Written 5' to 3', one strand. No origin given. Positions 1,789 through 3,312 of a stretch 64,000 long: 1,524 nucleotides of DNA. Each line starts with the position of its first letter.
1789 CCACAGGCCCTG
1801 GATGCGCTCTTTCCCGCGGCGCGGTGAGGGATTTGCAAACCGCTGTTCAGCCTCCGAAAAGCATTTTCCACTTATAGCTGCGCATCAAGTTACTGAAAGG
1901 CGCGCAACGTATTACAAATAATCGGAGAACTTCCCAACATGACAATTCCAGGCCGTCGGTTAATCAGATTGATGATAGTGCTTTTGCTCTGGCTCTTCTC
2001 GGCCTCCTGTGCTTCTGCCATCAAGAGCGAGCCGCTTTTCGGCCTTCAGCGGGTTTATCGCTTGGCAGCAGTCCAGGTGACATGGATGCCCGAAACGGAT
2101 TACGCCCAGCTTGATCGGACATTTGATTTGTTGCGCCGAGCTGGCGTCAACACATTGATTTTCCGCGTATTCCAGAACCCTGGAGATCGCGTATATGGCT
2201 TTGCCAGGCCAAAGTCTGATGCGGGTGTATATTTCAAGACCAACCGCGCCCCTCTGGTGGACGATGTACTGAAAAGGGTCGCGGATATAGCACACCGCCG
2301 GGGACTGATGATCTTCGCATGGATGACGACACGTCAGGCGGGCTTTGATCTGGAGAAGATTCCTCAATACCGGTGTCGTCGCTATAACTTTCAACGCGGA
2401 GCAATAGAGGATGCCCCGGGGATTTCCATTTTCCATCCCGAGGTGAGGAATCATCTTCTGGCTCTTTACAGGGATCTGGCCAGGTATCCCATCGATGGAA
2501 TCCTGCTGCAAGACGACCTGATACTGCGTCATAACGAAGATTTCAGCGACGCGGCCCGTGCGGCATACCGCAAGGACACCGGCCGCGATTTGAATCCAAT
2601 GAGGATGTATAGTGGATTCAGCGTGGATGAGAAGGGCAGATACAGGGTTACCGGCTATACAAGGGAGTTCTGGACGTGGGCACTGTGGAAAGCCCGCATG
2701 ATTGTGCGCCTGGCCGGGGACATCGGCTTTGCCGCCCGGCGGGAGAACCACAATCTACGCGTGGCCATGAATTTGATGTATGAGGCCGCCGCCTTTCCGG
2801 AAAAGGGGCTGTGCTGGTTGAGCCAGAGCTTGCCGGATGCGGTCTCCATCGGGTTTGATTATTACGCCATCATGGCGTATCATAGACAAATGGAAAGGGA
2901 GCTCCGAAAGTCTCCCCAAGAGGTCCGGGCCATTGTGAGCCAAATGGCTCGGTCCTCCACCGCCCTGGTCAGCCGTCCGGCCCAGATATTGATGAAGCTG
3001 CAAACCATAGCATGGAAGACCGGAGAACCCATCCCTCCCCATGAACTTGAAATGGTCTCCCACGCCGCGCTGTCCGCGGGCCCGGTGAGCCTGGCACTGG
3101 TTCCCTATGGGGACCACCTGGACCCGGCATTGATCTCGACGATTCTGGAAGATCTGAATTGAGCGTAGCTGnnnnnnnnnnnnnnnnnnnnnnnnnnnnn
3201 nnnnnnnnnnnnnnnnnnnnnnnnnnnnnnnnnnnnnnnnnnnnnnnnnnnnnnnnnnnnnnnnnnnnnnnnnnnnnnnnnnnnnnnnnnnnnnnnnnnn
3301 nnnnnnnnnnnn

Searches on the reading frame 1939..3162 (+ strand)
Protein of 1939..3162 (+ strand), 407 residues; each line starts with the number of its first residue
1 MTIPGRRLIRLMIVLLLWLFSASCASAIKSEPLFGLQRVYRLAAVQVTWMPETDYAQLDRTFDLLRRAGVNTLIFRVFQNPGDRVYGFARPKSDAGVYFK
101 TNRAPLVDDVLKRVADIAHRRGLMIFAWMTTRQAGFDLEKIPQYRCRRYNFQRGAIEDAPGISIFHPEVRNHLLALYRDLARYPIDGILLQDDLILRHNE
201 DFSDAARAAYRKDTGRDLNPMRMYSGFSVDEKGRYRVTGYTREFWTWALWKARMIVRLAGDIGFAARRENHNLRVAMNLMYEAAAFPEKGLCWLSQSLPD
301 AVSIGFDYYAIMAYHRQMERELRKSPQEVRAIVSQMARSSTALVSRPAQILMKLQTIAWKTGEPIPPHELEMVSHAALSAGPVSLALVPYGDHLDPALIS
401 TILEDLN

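Call 41: find_encoding_contigs(protein=window:1939-3162:+, flank=10000, max_places=4)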
Protein window:1939-3162:+ (407 aa): 2 contigs read that carry it; 2 places shown.
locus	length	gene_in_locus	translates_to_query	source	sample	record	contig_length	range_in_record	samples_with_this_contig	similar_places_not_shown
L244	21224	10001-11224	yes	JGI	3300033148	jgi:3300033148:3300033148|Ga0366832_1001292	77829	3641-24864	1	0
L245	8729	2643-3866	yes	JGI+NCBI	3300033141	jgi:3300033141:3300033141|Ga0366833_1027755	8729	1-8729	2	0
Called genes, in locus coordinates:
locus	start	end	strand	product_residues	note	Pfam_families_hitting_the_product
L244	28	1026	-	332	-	PF02653:BPD_transp_2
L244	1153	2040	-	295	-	PF02653:BPD_transp_2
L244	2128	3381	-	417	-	PF13433:Peripla_BP_5, PF13458:Peripla_BP_6, PF01094:ANF_receptor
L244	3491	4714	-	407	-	PF00465:Fe-ADH, PF13685:Fe-ADH_2, PF25137:ADH_Fe_C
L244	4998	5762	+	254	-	PF20772:TACO1_YebC_N, PF01709:Transcrip_reg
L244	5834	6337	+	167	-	PF02075:RuvC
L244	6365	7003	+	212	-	PF01330:RuvA_N, PF14520:HHH_5, PF07499:RuvA_C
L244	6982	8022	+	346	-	PF05673:DUF815 (faint), PF01078:Mg_chelatase (faint), PF05496:RuvB_N, PF00004:AAA, PF13401:AAA_22 (faint), PF07728:AAA_5 (weak), PF17864:AAA_lid_4, PF05491:WHD_RuvB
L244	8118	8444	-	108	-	PF00085:Thioredoxin, PF14595:Thioredoxin_9 (weak), PF13098:Thioredoxin_2, PF13905:Thioredoxin_8 (faint)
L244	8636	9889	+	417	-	PF13481:AAA_25, PF03796:DnaB_C (weak), PF06745:ATPase, PF23442:DUF7125 (weak)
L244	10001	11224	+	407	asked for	PF02638:GHL10, PF14883:GHL13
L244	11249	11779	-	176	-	PF01467:CTP_transf_like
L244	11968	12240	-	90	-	-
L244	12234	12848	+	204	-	PF00702:Hydrolase, PF06888:Put_Phosphatase (weak), PF12710:HAD, PF13419:HAD_2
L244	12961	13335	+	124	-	PF00190:Cupin_1, PF02311:AraC_binding (weak), PF07883:Cupin_2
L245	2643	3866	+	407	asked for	PF02638:GHL10, PF14883:GHL13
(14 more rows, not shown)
